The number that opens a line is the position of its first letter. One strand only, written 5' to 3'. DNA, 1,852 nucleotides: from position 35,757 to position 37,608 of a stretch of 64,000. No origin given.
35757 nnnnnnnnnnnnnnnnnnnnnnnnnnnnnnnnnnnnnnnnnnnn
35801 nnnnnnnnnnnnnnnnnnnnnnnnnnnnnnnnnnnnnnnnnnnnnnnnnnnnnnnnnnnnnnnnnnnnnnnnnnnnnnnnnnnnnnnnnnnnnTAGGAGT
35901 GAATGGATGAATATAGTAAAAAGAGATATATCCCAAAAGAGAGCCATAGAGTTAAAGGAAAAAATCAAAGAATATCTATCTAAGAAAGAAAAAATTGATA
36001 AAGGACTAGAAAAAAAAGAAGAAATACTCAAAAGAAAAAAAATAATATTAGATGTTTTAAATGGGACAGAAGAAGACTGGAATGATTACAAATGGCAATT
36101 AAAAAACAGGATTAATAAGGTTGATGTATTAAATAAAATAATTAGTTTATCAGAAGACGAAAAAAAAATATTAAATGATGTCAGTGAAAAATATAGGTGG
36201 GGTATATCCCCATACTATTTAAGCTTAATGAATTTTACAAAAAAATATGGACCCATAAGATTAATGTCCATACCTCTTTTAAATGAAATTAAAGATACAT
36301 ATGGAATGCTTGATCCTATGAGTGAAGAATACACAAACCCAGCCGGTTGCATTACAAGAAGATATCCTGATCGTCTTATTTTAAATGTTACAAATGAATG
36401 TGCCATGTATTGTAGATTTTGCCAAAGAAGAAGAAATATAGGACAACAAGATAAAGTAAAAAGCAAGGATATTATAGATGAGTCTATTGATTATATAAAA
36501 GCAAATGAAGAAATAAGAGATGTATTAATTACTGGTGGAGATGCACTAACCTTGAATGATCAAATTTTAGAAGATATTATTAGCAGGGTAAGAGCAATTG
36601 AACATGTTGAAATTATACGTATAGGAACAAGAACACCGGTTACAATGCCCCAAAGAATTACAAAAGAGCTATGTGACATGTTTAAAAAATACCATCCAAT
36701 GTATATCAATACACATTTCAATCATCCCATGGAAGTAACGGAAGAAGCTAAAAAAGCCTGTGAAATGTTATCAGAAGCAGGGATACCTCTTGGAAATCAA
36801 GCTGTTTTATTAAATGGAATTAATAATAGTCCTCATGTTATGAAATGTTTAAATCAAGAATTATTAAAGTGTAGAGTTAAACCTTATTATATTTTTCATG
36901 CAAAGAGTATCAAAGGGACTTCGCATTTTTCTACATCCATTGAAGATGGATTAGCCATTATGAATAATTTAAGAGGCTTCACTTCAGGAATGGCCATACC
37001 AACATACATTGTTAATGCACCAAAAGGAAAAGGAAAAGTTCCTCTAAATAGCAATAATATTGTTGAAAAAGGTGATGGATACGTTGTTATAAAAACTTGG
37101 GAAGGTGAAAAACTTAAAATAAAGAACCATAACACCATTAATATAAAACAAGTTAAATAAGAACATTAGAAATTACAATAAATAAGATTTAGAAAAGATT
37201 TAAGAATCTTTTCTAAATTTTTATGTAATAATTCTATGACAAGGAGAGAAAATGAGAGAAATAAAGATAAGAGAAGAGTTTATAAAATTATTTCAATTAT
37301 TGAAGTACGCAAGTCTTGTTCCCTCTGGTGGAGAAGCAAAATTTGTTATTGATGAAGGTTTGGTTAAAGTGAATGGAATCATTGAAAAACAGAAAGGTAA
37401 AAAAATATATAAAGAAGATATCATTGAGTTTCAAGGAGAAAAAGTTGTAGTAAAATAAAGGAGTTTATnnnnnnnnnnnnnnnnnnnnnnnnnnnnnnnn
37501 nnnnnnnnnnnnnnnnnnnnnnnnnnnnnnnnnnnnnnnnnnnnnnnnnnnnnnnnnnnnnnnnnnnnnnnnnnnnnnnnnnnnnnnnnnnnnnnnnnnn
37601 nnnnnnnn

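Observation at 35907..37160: Glutamate-2,3-aminomutase-type radical SAM enzyme inserted into the conserved dnaN / yaaA-recF junction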

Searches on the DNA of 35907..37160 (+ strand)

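Call 65: search_rna_families(sources=[L010, L024, L016, L022, L031, L032, L040, L064], threshold=gathering)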
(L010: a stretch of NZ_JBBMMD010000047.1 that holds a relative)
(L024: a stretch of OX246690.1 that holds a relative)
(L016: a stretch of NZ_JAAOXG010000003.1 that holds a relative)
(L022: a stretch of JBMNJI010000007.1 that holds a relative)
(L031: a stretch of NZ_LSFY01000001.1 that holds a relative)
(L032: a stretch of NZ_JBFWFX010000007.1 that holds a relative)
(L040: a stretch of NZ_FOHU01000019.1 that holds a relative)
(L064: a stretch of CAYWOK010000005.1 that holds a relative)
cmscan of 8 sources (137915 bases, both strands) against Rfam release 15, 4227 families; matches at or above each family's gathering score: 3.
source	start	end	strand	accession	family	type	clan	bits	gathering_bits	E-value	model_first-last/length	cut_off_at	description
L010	9302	9642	+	RF00010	RNaseP_bact_a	Gene; ribozyme;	CL00002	295.6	100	2.4e-95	1-367/367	no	Bacterial RNase P class A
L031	7584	7787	-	RF03072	raiA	Cis-reg; riboswitch;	-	191.3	101.3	1.3e-48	1-209/209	no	raiA RNA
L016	14968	15162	+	RF02004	group-II-D1D4-5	Intron;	CL00102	121.7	34.5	9.5e-26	1-201/201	no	Group II catalytic intron D1-D4-5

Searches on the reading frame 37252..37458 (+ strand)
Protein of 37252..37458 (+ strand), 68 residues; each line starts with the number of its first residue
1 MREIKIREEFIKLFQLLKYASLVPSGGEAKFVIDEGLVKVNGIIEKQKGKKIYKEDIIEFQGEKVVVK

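Call 4: search_protein_families(library=pfam, proteins=[window:37252-37458:+], max_evalue=0.001)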
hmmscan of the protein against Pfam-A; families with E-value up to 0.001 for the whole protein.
window:37252-37458:+ (68 aa): 2 families
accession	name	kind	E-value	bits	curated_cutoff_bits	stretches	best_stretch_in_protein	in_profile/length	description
PF13275.11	S4_2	-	1.1e-25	89.8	24.6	1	4-67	1-64/65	S4 domain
PF01479.30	S4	-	9.3e-05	22.5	22.8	1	13-58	3-48/48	S4 domain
